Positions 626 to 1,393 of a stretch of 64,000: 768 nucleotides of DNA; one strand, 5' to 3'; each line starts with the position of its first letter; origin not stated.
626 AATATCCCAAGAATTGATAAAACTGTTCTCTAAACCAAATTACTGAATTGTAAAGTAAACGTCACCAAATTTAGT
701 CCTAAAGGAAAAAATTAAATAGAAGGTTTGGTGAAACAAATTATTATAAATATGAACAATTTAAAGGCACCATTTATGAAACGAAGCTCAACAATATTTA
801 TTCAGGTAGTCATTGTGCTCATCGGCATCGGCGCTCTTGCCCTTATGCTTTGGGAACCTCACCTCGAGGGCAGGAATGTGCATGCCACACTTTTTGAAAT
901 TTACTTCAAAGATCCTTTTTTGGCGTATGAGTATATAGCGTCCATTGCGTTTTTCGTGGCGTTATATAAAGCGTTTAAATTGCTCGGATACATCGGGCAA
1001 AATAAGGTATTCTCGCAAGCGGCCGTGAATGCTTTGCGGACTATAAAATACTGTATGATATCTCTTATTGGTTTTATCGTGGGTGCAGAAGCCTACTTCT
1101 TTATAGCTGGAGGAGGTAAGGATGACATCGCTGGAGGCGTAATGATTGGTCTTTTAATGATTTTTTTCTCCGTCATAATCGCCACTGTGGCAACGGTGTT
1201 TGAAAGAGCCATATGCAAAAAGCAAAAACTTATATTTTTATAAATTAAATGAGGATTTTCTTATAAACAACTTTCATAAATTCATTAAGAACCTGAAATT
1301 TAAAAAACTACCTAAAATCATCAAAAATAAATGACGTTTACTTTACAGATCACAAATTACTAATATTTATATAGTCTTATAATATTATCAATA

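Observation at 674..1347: GC-rich DUF2975-like membrane gene delimited by perfect 16-bp terminal inverted repeats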

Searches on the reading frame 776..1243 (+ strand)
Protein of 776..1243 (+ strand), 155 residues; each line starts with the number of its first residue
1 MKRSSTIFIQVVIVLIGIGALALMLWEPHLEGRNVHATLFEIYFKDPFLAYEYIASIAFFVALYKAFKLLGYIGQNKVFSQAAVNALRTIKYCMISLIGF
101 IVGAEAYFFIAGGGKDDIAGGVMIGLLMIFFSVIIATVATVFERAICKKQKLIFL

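Call 6: search_protein_families(library=pfam, proteins=[window:776-1243:+], max_evalue=0.1)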
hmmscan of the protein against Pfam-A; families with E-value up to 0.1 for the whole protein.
window:776-1243:+ (155 aa): 1 family
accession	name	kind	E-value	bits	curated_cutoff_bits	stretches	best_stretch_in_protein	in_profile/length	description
PF11188.13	DUF2975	-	5.8e-19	68.7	27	1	43-144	15-114/130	Protein of unknown function (DUF2975)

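Call 10: find_homologous_proteins(query=window:776-1243:+)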
Query window:776-1243:+ (155 aa): 8000 proteins with E <= 0.001 among 8000 candidates; the best 120 are listed.
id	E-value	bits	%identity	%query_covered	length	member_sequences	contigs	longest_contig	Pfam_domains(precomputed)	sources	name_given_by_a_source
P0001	2.9e-91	321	100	100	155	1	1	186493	PF11188.14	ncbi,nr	ncbi:DUF2975 domain-containing protein [Candidatus Woesearchaeota archaeon]|nr:DUF2975 domain-contai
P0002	2.8e-90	318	99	100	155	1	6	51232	PF11188.14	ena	-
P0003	2.6e-83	295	99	94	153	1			PF11188.14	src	-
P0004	1.3e-74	267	88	94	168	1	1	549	PF11188.14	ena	-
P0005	4.7e-74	266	87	94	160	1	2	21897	PF11188.14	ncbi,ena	-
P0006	6.6e-74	265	86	94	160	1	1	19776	PF11188.14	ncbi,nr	ncbi:MAG: DUF2975 domain-containing protein [Candidatus Yanofskybacteria bacterium]|nr:DUF2975 domai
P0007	2.1e-73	263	85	94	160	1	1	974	PF11188.14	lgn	-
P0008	3.9e-73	263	87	94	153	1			PF11188.14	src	-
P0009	7.4e-73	262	86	92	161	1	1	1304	PF11188.14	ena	-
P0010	3.1e-71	256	83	94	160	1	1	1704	PF11188.14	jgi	jgi:hypothetical protein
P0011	9.0e-71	255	82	94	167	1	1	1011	PF11188.14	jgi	jgi:hypothetical protein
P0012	2.9e-70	253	84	94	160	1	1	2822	PF11188.14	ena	-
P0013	3.1e-70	253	84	93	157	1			PF11188.14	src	-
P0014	5.9e-70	252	82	94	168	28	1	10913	PF11188.14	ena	-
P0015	8.4e-70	252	83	93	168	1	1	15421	PF11188.14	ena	-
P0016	1.6e-69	251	81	94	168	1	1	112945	PF11188.14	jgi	jgi:hypothetical protein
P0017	1.8e-69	251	83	94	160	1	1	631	PF11188.14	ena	-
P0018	1.9e-69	251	82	94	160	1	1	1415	PF11188.14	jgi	-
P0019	2.1e-69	250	79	94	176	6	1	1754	PF11188.14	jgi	jgi:Protein of unknown function (DUF2975)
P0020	3.3e-69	250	84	93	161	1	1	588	PF11188.14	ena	-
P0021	3.3e-69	250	82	93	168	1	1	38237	PF11188.14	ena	-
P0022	3.4e-69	250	83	93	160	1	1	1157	PF11188.14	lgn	-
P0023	3.6e-69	250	82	94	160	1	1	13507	PF11188.14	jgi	jgi:hypothetical protein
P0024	3.6e-69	250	85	93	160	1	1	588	PF11188.14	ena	-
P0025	4.8e-69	249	83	94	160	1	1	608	PF11188.14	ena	-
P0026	5.5e-69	249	81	93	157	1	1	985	PF11188.14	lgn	-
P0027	6.2e-69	249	83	93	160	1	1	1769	PF11188.14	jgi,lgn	jgi:hypothetical protein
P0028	6.3e-69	249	79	93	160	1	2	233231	PF11188.14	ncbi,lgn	-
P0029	6.4e-69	249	78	94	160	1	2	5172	PF11188.14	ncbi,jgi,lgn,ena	-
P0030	8.7e-69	248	78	94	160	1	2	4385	PF11188.14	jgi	jgi:hypothetical protein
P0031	9.4e-69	248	77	94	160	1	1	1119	PF11188.14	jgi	-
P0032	1.2e-68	248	82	94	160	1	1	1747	PF11188.14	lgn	-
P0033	1.5e-68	248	82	93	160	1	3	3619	PF11188.14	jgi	jgi:hypothetical protein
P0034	1.5e-68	248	80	94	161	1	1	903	PF11188.14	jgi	jgi:hypothetical protein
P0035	2.2e-68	247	83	93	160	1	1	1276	PF11188.14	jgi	-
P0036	2.3e-68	247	82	93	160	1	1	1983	PF11188.14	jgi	jgi:hypothetical protein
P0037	2.4e-68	247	77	94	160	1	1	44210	PF11188.14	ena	-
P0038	2.7e-68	247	77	94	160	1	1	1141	PF11188.14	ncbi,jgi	-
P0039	2.7e-68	247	77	94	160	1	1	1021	PF11188.14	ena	-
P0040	2.8e-68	247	76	98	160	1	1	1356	PF11188.14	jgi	jgi:hypothetical protein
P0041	3.0e-68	247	77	94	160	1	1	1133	PF11188.14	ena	-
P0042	3.3e-68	247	82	93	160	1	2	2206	PF11188.14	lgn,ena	-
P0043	3.8e-68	246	82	94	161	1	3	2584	PF11188.14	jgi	jgi:hypothetical protein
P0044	4.0e-68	246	81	93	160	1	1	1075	PF11188.14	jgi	jgi:hypothetical protein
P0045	4.1e-68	246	75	98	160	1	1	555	PF11188.14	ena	-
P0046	4.3e-68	246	82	93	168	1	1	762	PF11188.14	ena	-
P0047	4.3e-68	246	81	93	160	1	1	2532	PF11188.14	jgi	jgi:hypothetical protein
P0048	4.4e-68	246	75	98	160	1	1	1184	PF11188.14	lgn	-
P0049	4.6e-68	246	82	93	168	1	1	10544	PF11188.14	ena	-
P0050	4.7e-68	246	79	94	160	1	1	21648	PF11188.14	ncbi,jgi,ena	ncbi:MAG TPA: DUF2975 domain-containing protein [Bacteroidota bacterium]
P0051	5.1e-68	246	81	94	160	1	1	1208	PF11188.14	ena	-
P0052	5.5e-68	246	82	93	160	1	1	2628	PF11188.14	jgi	jgi:Protein of unknown function (DUF2975)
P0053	5.6e-68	246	82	93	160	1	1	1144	PF11188.14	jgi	jgi:hypothetical protein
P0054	6.0e-68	246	76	94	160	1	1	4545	PF11188.14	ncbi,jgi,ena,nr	ncbi:MAG TPA: DUF2975 domain-containing protein [Edaphobacter sp.]|nr:DUF2975 domain-containing prot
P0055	6.2e-68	246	77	94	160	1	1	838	PF11188.14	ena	-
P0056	7.2e-68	245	79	93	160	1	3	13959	PF11188.14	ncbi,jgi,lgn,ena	-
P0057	8.1e-68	245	81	94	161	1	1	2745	PF11188.14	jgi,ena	-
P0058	8.3e-68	245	81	94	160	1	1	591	PF11188.14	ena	-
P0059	9.1e-68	245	80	93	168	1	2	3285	PF11188.14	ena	-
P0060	9.2e-68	245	77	94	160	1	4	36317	PF11188.14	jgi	jgi:hypothetical protein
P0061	9.5e-68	245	79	94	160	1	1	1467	PF11188.14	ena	-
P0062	9.8e-68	245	81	94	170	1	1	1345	PF11188.14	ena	-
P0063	1.0e-67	245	81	93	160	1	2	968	PF11188.14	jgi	jgi:hypothetical protein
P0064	1.0e-67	245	82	93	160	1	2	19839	PF11188.14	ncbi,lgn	-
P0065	1.1e-67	245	80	94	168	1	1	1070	PF11188.14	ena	-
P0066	1.1e-67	245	81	93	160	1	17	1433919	PF11188.14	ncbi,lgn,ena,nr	ncbi:MAG: DUF2975 domain-containing protein [Anaerolineales bacterium]|nr:DUF2975 domain-containing 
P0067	1.1e-67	245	80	94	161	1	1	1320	PF11188.14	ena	-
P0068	1.2e-67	245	78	95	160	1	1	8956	PF11188.14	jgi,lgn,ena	-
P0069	1.2e-67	245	82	94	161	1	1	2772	PF11188.14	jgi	jgi:hypothetical protein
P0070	1.3e-67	245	81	94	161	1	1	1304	PF11188.14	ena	-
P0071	1.4e-67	245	78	94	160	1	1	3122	PF11188.14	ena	-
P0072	1.4e-67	244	77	94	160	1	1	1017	PF11188.14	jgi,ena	-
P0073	1.5e-67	244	81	93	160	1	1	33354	PF11188.14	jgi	jgi:Protein of unknown function (DUF2975)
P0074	1.5e-67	244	80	95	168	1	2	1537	PF11188.14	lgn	-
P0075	1.6e-67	244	83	93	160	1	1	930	PF11188.14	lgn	-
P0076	1.8e-67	244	80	93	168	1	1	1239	PF11188.14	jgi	jgi:hypothetical protein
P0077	1.8e-67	244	77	94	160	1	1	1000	PF11188.14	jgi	jgi:hypothetical protein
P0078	1.8e-67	244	79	94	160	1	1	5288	PF11188.14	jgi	jgi:hypothetical protein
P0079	1.9e-67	244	75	98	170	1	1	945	PF11188.14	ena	-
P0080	1.9e-67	244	74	98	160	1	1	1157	PF11188.14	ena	-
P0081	1.9e-67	244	77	94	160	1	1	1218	PF11188.14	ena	-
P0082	2.0e-67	244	77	94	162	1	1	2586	PF11188.14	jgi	jgi:hypothetical protein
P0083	2.1e-67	244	73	98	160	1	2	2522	PF11188.14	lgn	-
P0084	2.9e-67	243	75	94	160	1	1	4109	PF11188.14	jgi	jgi:hypothetical protein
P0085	3.0e-67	243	74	98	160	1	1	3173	PF11188.14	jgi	jgi:hypothetical protein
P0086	3.2e-67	243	74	98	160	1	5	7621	PF11188.14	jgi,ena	jgi:hypothetical protein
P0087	3.2e-67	243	81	93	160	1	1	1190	PF11188.14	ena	-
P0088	3.3e-67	243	79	95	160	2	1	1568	PF11188.14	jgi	-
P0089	3.3e-67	243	80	93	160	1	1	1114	PF11188.14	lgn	-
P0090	3.3e-67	243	79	93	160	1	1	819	PF11188.14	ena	-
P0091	3.3e-67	243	79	94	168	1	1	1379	PF11188.14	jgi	-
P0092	3.6e-67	243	78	94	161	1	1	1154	PF11188.14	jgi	-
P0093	3.7e-67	243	78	96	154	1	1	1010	PF11188.14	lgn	-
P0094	3.7e-67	243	81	93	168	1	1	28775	PF11188.14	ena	-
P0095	4.4e-67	243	80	93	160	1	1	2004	PF11188.14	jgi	-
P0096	4.8e-67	243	81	93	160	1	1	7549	PF11188.14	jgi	jgi:hypothetical protein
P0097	4.9e-67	243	77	94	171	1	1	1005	PF11188.14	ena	-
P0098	5.1e-67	243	81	93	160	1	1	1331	PF11188.14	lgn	-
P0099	5.4e-67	243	81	93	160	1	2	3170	PF11188.14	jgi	jgi:hypothetical protein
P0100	6.1e-67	242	80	93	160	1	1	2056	PF11188.14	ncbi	-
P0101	6.2e-67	242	81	93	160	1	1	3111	PF11188.14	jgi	jgi:Protein of unknown function (DUF2975)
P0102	6.5e-67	242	81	93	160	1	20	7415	PF11188.14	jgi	jgi:hypothetical protein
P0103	6.6e-67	242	74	98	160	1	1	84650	PF11188.14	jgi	jgi:hypothetical protein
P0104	6.6e-67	242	81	93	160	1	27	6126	PF11188.14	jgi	jgi:hypothetical protein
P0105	6.9e-67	242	78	94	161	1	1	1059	PF11188.14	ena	-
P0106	7.1e-67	242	81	94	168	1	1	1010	PF11188.14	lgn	-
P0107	7.2e-67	242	80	93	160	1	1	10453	PF11188.14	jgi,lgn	jgi:hypothetical protein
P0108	7.4e-67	242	75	94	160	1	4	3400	PF11188.14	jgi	jgi:hypothetical protein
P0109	7.6e-67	242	75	94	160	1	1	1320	PF11188.14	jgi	-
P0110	8.0e-67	242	78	94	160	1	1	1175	PF11188.14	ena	-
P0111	8.1e-67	242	78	93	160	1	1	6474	PF11188.14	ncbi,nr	ncbi:DUF2975 domain-containing protein [Candidatus Uhrbacteria bacterium]|nr:DUF2975 domain-containi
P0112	8.2e-67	242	79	95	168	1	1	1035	PF11188.14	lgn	-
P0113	8.8e-67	242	79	94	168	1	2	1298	PF11188.14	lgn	-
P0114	9.2e-67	242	75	94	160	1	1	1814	PF11188.14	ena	-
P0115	9.8e-67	242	77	94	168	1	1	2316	PF11188.14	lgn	-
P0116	1.0e-66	242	80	93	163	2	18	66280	PF11188.14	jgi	jgi:hypothetical protein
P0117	1.0e-66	242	77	94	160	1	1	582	PF11188.14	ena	-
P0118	1.2e-66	242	80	93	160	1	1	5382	PF11188.14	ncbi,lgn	-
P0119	1.2e-66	241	78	93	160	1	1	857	PF11188.14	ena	-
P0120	1.2e-66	241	80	93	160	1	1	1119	PF11188.14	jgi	jgi:hypothetical protein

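Call 11: find_encoding_contigs(protein=window:776-1243:+, flank=10000, max_places=10)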
Protein window:776-1243:+ (155 aa): no gene with exactly this product is on record in the collection.

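Call 13: find_encoding_contigs(protein=P0002, flank=5000, max_places=6)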
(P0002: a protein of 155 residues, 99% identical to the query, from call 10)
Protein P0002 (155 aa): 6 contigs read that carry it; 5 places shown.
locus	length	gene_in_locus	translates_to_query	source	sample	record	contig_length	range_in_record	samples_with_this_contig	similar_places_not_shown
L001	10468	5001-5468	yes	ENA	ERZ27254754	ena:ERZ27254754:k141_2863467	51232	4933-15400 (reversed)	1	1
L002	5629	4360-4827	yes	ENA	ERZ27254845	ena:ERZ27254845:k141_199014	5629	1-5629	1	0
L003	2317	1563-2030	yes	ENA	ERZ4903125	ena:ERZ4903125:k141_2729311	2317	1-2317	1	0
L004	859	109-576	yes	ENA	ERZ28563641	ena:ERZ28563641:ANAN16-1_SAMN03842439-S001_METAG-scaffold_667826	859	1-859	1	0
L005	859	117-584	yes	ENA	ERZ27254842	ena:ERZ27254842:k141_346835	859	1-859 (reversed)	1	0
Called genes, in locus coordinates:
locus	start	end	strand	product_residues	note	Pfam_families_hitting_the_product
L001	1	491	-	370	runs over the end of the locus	PF13433:Peripla_BP_5, PF13458:Peripla_BP_6, PF01094:ANF_receptor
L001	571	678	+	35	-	-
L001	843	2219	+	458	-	PF04773:FecR (weak)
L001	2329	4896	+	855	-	PF00690:Cation_ATPase_N, PF00122:E1-E2_ATPase, PF00702:Hydrolase, PF13246:Cation_ATPase, PF00689:Cation_ATPase_C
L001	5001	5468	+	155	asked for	PF11188:DUF2975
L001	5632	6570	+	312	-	-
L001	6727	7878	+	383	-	PF12323:HTH_OrfB_IS605, PF01385:OrfB_IS605, PF07282:Cas12f1-like_TNB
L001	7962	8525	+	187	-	PF12146:Hydrolase_4 (faint), PF00561:Abhydrolase_1 (faint), PF06821:Ser_hydrolase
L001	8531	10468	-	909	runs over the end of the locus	PF00801:PKD, PF18911:PKD_4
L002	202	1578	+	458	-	PF04773:FecR (weak)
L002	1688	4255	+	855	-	PF00690:Cation_ATPase_N, PF00122:E1-E2_ATPase, PF00702:Hydrolase, PF13246:Cation_ATPase, PF00689:Cation_ATPase_C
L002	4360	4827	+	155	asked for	PF11188:DUF2975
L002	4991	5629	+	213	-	?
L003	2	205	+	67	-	?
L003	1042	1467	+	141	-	-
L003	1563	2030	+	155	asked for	PF11188:DUF2975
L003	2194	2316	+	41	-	?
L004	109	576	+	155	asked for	PF11188:DUF2975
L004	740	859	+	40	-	?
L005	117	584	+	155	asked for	PF11188:DUF2975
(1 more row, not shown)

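Call 14: find_encoding_contigs(protein=P0006, flank=5000, max_places=3)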
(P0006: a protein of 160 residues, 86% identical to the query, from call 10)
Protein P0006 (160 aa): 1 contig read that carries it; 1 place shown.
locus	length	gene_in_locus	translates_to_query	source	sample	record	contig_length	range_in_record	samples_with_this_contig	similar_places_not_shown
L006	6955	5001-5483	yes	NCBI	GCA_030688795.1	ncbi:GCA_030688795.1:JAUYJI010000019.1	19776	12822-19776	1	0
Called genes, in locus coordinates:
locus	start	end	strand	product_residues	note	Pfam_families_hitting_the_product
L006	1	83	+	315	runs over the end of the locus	PF00990:GGDEF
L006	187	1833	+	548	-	PF06418:CTP_synth_N, PF00117:GATase, PF07722:Peptidase_C26 (faint)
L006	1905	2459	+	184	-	PF04011:LemA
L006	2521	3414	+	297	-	PF01435:Peptidase_M48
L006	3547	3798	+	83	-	PF13376:OmdA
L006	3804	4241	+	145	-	PF08327:AHSA1 (weak)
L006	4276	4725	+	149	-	PF08818:DUF1801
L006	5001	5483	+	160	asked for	PF11188:DUF2975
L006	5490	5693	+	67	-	PF13443:HTH_26, PF01381:HTH_3 (weak)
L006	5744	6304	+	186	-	-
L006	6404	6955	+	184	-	PF28474:DUF8412, PF13376:OmdA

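Call 15: find_encoding_contigs(protein=P0066, flank=5000, max_places=6)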
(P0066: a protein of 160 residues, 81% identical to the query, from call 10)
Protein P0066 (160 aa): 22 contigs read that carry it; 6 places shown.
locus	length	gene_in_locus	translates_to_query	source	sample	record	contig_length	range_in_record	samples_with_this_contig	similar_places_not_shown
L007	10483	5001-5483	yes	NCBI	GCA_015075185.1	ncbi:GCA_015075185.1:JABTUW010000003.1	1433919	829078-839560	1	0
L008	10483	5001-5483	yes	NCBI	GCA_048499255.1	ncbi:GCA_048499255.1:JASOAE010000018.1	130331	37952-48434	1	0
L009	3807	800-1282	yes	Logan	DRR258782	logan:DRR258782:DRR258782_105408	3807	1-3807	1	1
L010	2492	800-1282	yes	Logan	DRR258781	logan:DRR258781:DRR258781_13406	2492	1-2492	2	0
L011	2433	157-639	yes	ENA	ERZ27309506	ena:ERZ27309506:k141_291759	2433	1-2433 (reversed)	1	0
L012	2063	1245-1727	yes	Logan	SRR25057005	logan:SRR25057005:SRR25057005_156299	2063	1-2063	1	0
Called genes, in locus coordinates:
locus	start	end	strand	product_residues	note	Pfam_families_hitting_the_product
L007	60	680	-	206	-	-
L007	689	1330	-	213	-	-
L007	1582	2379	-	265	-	-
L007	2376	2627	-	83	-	-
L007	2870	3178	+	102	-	-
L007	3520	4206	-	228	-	PF00589:Phage_integrase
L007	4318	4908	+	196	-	PF00072:Response_reg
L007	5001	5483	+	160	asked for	PF11188:DUF2975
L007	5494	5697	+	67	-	PF13443:HTH_26, PF01381:HTH_3 (weak)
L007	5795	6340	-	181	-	PF01872:RibD_C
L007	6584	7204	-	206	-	PF00753:Lactamase_B, PF12706:Lactamase_B_2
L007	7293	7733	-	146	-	PF00903:Glyoxalase, PF13669:Glyoxalase_4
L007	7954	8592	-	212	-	PF01872:RibD_C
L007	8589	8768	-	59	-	PF22677:Ble-like_N (weak)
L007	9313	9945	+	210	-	PF00485:PRK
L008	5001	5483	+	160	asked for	PF11188:DUF2975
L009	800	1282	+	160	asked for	PF11188:DUF2975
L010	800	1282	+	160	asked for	PF11188:DUF2975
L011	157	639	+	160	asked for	PF11188:DUF2975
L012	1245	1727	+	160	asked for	PF11188:DUF2975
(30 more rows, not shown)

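Call 33: search_protein_families(library=ncbifam, proteins=[window:776-1243:+], max_evalue=0.01)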
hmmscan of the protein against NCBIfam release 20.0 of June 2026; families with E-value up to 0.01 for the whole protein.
window:776-1243:+ (155 aa): 0 families

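Call 44: find_encoding_contigs(protein=P0005, flank=4000, max_places=4)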
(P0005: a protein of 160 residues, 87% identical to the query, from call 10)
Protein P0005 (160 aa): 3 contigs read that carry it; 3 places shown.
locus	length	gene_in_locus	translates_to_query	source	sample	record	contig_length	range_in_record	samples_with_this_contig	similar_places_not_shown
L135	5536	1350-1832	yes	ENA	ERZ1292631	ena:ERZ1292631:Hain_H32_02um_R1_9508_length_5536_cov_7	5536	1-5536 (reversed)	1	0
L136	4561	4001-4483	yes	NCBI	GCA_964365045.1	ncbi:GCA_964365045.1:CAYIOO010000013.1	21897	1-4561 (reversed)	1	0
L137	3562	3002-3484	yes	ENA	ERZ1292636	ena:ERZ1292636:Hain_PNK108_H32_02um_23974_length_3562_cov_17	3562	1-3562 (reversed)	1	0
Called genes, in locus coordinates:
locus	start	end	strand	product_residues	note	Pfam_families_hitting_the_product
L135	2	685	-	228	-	?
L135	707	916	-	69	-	-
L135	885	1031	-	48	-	-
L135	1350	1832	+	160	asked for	PF11188:DUF2975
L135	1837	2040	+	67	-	PF13443:HTH_26, PF01381:HTH_3 (weak)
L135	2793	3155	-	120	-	-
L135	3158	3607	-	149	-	PF00889:EF_TS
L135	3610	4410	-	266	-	PF00318:Ribosomal_S2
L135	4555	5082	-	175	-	-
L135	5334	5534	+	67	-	?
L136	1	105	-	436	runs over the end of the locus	PF09903:DUF2130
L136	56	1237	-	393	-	PF13784:Fic_N, PF02661:Fic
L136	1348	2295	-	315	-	PF13310:Virulence_RhuM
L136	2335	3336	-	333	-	-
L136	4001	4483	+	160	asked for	PF11188:DUF2975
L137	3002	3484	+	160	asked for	PF11188:DUF2975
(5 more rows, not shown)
